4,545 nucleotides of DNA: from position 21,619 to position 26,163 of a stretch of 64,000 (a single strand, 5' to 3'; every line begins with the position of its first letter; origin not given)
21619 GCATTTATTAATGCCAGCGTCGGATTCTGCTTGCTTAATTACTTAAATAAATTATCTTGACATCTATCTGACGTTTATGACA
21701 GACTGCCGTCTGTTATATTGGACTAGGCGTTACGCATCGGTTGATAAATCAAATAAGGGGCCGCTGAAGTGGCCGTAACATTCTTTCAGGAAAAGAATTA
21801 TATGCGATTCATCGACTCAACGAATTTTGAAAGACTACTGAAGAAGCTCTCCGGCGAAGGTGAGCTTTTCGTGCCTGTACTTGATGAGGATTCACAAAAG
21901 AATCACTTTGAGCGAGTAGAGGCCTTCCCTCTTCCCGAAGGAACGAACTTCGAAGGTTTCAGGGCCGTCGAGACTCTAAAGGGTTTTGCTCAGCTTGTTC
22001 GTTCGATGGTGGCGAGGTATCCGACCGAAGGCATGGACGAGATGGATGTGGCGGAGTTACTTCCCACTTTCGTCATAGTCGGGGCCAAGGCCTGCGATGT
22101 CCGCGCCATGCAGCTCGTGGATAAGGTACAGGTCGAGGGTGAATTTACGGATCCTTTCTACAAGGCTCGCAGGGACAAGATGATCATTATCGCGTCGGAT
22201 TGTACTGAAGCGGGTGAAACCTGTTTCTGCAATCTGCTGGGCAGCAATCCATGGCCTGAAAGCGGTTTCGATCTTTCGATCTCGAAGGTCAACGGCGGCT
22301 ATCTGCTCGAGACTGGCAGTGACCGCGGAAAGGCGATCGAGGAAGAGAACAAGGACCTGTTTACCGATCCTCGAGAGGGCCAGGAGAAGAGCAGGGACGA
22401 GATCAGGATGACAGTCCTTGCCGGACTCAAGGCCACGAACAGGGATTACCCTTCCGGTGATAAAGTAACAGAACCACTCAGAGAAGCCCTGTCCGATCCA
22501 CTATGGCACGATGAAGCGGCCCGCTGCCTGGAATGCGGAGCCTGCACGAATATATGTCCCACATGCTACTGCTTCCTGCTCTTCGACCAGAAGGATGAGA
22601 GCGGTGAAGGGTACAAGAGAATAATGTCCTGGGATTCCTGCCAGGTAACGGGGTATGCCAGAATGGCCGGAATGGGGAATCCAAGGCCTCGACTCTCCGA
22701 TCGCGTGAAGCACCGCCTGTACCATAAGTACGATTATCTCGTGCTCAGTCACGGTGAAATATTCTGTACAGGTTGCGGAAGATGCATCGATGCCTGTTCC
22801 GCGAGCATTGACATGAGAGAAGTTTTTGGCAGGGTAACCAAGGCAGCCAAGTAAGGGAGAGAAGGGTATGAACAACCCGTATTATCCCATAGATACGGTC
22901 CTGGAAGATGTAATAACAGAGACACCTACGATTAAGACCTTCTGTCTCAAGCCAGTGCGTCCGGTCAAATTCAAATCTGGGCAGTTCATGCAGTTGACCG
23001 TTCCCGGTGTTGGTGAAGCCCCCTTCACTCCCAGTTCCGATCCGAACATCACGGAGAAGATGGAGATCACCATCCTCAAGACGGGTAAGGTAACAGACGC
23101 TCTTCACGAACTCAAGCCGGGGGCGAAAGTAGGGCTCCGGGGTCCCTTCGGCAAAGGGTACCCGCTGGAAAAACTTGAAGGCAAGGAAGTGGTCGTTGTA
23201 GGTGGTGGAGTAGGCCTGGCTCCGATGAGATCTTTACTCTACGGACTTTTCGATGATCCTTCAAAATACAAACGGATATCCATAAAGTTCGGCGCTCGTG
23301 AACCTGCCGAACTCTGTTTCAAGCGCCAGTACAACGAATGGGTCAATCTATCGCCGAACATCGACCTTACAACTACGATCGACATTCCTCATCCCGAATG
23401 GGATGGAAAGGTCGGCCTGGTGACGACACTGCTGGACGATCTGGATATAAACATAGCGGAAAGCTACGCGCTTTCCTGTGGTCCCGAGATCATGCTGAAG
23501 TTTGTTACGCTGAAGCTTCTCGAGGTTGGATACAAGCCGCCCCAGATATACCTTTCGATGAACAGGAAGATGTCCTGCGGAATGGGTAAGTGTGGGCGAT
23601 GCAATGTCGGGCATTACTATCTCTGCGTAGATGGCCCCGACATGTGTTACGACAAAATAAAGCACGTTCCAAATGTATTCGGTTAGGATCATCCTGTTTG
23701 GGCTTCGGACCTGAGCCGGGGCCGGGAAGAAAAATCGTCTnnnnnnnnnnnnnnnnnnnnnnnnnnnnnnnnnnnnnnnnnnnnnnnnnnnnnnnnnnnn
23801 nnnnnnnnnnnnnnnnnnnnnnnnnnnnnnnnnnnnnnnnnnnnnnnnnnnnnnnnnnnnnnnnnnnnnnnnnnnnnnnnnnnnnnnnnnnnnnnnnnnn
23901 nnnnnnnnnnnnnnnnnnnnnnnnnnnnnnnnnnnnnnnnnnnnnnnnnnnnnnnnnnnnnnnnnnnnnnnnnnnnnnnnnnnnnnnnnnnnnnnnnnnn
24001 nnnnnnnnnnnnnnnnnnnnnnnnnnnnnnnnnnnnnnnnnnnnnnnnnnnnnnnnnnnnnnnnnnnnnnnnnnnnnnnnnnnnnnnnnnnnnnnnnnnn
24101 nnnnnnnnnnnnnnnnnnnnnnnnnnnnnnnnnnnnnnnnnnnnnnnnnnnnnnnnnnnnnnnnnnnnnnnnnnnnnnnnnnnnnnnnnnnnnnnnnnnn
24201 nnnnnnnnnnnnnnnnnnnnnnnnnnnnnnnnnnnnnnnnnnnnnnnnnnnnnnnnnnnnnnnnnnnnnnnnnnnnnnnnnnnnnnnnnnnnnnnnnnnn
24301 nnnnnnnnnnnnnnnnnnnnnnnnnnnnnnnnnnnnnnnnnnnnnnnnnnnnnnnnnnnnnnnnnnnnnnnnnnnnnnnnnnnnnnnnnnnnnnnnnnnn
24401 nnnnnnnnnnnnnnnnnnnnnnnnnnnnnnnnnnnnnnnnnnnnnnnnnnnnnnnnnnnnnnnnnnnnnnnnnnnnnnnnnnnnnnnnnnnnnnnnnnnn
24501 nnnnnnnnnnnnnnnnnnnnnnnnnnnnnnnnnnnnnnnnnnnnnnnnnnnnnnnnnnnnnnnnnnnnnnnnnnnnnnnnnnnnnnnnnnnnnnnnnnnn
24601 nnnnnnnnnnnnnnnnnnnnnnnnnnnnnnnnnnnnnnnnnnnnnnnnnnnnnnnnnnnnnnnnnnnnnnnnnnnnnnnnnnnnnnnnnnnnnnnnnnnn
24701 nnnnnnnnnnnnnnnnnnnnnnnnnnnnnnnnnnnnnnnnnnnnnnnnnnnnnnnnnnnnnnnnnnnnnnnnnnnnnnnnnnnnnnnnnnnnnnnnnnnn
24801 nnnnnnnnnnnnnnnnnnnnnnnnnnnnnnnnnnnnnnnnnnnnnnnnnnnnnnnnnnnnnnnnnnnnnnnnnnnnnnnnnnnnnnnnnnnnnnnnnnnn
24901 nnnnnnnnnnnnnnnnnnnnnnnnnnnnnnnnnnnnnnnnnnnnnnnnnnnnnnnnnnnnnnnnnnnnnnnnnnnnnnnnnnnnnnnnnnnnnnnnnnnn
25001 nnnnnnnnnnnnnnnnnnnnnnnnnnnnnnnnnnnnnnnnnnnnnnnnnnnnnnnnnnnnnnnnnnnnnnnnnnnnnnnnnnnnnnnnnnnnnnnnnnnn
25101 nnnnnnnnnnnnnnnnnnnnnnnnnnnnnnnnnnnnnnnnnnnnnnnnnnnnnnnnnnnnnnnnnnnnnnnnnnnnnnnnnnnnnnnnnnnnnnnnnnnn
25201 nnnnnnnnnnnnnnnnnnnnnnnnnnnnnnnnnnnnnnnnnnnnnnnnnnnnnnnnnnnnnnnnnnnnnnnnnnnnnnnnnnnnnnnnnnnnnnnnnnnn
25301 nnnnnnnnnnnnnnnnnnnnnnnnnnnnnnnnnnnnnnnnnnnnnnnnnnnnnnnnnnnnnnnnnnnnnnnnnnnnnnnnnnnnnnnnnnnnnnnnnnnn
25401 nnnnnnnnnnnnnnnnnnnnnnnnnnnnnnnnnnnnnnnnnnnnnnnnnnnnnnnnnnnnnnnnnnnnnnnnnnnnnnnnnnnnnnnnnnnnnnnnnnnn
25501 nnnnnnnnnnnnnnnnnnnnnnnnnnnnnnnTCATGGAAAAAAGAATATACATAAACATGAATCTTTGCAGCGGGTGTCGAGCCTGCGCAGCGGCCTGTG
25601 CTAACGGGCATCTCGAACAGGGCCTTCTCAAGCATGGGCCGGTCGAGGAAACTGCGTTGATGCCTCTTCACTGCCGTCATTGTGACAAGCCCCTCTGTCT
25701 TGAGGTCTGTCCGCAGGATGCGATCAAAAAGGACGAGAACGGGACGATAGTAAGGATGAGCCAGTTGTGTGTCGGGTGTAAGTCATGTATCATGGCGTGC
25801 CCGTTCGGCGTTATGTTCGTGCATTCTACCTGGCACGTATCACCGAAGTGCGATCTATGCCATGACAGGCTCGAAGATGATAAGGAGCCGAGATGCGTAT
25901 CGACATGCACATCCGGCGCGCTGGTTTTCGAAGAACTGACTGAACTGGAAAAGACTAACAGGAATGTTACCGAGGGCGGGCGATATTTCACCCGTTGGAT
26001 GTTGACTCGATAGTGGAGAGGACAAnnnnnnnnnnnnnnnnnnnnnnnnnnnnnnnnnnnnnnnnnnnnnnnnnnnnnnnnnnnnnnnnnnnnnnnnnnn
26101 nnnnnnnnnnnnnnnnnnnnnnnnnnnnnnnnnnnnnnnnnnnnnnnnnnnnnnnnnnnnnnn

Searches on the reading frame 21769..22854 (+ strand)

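Call 5: search_protein_families(library=pfam, proteins=[window:21769-22854:+], max_evalue=0.0001)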
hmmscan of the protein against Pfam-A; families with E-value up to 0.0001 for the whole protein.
window:21769-22854:+ (361 aa): 5 families
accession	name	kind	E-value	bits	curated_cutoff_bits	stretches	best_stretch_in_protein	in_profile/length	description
PF17179.9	Fer4_22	-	3.8e-29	101.8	27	1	252-347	1-95/95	4Fe-4S dicluster domain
PF13187.11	Fer4_9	-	4.3e-07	30.3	27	0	245-265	34-49/52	4Fe-4S dicluster domain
PF12838.12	Fer4_7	-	1.8e-06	28.8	27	0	333-347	2-17/52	4Fe-4S dicluster domain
PF12797.12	Fer4_2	-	2.3e-05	24.5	24.5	0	249-265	6-22/22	4Fe-4S binding domain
PF13746.11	Fer4_18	-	7.6e-05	23.3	27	0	327-351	55-79/114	4Fe-4S dicluster domain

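Call 70: search_protein_families(library=ncbifam, proteins=[window:21769-22854:+], max_evalue=1e-10)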
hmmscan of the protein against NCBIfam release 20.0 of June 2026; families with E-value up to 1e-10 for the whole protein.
window:21769-22854:+ (361 aa): 3 families
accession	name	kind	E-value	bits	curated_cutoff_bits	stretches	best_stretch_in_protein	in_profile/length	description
NF040829.1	sulfhyd_ShyB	equivalog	1e-46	159.5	690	1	15-358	6-331/334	NAD(P)-dependent hydrogenase/sulfhydrogenase 2 subunit beta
NF040833.1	sulfhyd_HydB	equivalog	1.4e-45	155.8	750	1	19-350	10-329/367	NADPH-dependent hydrogenase/sulfhydrogenase 1 subunit beta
TIGR02910.1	sulfite_red_A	equivalog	2.7e-38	132.1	323.15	1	90-358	79-328/334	anaerobic sulfite reductase subunit AsrA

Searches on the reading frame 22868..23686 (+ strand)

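Call 6: search_protein_families(library=pfam, proteins=[window:22868-23686:+], max_evalue=0.0001)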
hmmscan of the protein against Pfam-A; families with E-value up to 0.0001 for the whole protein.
window:22868-23686:+ (272 aa): 3 families
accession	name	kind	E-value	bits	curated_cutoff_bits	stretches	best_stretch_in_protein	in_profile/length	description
PF00175.26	NAD_binding_1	-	1.8e-13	51.5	22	1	111-213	2-107/109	Oxidoreductase NAD-binding domain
PF00970.30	FAD_binding_6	-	1.5e-06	28.9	21.1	1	22-96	14-96/99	Oxidoreductase FAD-binding domain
PF10418.14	DHODB_Fe-S_bind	-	3.1e-05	24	23.9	1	232-264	1-40/41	Iron-sulfur cluster binding domain of dihydroorotate dehydrogenase B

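Call 70: search_protein_families(library=ncbifam, proteins=[window:22868-23686:+], max_evalue=1e-10)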
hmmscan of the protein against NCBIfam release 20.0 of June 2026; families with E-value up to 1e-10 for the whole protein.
window:22868-23686:+ (272 aa): 17 families
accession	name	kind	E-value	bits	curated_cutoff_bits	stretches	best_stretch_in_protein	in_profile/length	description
TIGR02911.1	sulfite_red_B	equivalog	9.4e-58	195.3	288.6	1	4-266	2-258/261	anaerobic sulfite reductase subunit AsrB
NF006220.0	PRK08345.1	subfamily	2.4e-57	194.4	395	1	13-264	16-287/294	cytochrome-c3 hydrogenase subunit gamma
NF040835.1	sulfhyd_HydG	equivalog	3.5e-49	167.6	650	1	34-269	49-289/292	NADPH-dependent hydrogenase/sulfhydrogenase 1 subunit gamma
NF040830.1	sulfhyd_ShyC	equivalog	5.6e-47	160.3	600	1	3-261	2-278/288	NAD(P)-dependent hydrogenase/sulfhydrogenase 2 subunit gamma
NF000796.0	PRK00054.1-1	equivalog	7.6e-45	153.1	224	1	9-264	5-235/254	dihydroorotate dehydrogenase electron transfer subunit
NF000798.0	PRK00054.1-3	equivalog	2.4e-22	79.8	219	1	33-257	29-235/244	dihydroorotate dehydrogenase electron transfer subunit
NF000799.0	PRK00054.1-4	equivalog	5.8e-21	74.7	314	1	37-246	35-230/258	dihydroorotate dehydrogenase electron transfer subunit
NF045803.1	MethMoxFADbindMmoC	equivalog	2.6e-20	72.5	500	1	33-229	138-337/343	aromatic/alkene monooxygenase hydroxylase FAD-binding subunit MmoC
NF058606.1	GlBtMonoRdsGbcB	equivalog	3.1e-19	69.1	500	1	14-223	20-238/362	glycine betaine monooxygenase reductase subunit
NF000797.0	PRK00054.1-2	equivalog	7.8e-19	68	270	1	20-247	27-240/267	dihydroorotate dehydrogenase electron transfer subunit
TIGR01941.1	nqrF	equivalog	1.1e-18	67.4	295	1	69-227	236-398/405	NADH:ubiquinone reductase (Na(+)-transporting) subunit F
NF004862.0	PRK06222.1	subfamily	4.1e-17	62.6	220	1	34-259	27-243/281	sulfide/dihydroorotate dehydrogenase-like FAD/NAD-binding protein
NF009414.0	PRK12778.1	equivalog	6.1e-17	61.1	1103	1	35-262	28-246/752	bifunctional dihydroorotate dehydrogenase B NAD binding subunit/NADPH-dependent glutamate synthase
NF040810.1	BenC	equivalog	1.2e-16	60.8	430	1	30-228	129-326/333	benzoate 1,2-dioxygenase electron transfer component BenC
NF005963.0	PRK08051.1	equivalog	2.3e-15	56.5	230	1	13-213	9-210/233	NAD(P)H-flavin reductase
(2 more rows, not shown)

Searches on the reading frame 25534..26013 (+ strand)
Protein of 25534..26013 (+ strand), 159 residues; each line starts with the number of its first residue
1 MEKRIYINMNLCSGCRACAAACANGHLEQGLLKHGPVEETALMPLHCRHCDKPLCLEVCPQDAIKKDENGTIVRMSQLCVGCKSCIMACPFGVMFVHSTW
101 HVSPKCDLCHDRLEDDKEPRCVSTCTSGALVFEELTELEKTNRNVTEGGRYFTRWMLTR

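Call 6: search_protein_families(library=pfam, proteins=[window:25534-26013:+], max_evalue=0.0001)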
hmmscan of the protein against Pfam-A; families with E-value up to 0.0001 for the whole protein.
window:25534-26013:+ (159 aa): 12 families
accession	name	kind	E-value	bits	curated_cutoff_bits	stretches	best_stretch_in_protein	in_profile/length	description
PF13247.11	Fer4_11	-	6.3e-21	74.9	26.2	1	41-134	4-99/100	4Fe-4S dicluster domain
PF12838.12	Fer4_7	-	1.9e-12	47.9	27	2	46-93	1-52/52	4Fe-4S dicluster domain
PF00037.32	Fer4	-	2.1e-11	43.6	21.1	1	77-93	6-22/24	4Fe-4S binding domain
PF13187.11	Fer4_9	-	3.1e-11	43.6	27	2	12-64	2-52/52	4Fe-4S dicluster domain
PF12837.12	Fer4_6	-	1.7e-09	37.6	25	1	72-93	2-23/24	4Fe-4S binding domain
PF13484.11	Fer4_16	-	1.3e-08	36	30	0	46-69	1-21/66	4Fe-4S double cluster binding domain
PF13237.11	Fer4_10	-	2.1e-08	34.4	25.5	0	5-60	2-53/53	4Fe-4S dicluster domain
PF25160.1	LdpA_Fe-S-bd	-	3e-08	33.7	27.6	1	49-94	4-43/49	LdpA Fe-S cluster-binding domain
PF12797.12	Fer4_2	-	1e-06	28.7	24.5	0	78-91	9-22/22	4Fe-4S binding domain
PF14697.11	Fer4_21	-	5e-06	27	35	1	46-91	7-53/59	4Fe-4S dicluster domain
PF12798.12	Fer4_3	-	9.7e-06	26.5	27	0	47-63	1-15/15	4Fe-4S binding domain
PF12800.12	Fer4_4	-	4e-05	24.1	24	0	78-92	3-17/17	4Fe-4S binding domain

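Call 70: search_protein_families(library=ncbifam, proteins=[window:25534-26013:+], max_evalue=1e-10)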
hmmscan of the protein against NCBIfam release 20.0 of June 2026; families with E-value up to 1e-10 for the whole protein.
window:25534-26013:+ (159 aa): 18 families
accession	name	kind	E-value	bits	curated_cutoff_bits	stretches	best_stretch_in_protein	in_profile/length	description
TIGR02951.1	DMSO_dmsB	equivalog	7.8e-28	97.5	214.1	1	43-140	60-158/161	DMSO/selenate family reductase complex B subunit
NF045715.1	sulf_resp_HmcB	equivalog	5e-24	84.9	420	1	44-144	104-207/307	sulfate respiration complex iron-sulfur protein HmcB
TIGR03149.1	cyt_nit_nrfC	equivalog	5.5e-22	78.2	377.6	1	10-140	46-189/225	cytochrome c nitrite reductase Fe-S protein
NF045797.1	DsrO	equivalog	1.1e-21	77.4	200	1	36-139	92-206/235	sulfate reduction electron transfer complex DsrMKJOP subunit DsrO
TIGR01582.1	FDH-beta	equivalog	4.1e-21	75.3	334.7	1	46-143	92-190/283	formate dehydrogenase subunit beta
NF011569.0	PRK14993.1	equivalog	1.3e-20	73.9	416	1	6-140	47-193/244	tetrathionate reductase subunit TtrB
NF008134.0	PRK10882.1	equivalog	4.2e-20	72.1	263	1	38-140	104-213/329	hydrogenase 2 operon protein HybA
NF009408.0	PRK12769.1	equivalog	2.2e-19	69.1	1003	1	1-143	1-155/659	formate-dependent uric acid utilization protein AegA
NF041715.1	arsenate_red_ArrB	equivalog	9e-19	67.9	450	1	7-96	7-106/233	arsenate respiratory reductase iron-sulfur subunit ArrB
TIGR03478.1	DMSO_red_II_bet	subfamily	1.8e-17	63.2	480.7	1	43-129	127-214/321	DMSO reductase family type II enzyme, iron-sulfur subunit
NF045766.1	PhenlGlyoxDHPadI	equivalog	1e-16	60.8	700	1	5-138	7-141/443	NADH-dependent phenylglyoxylate dehydrogenase subunit beta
NF007658.0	PRK10330.1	equivalog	4.6e-16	58.8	260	1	1-142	1-164/181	electron transport protein HydN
NF009451.0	PRK12809.1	equivalog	1.2e-15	56.9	1154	1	1-133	1-137/639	formate-dependent uric acid utilization protein YgfT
NF038355.1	FDH3_beta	equivalog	4e-15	56.3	240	1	4-93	4-100/180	formate dehydrogenase FDH3 subunit beta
NF042979.1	EthbenzDh_ebdB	equivalog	1.5e-14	53.6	740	1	46-137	152-244/354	ethylbenzene dehydrogenase subunit beta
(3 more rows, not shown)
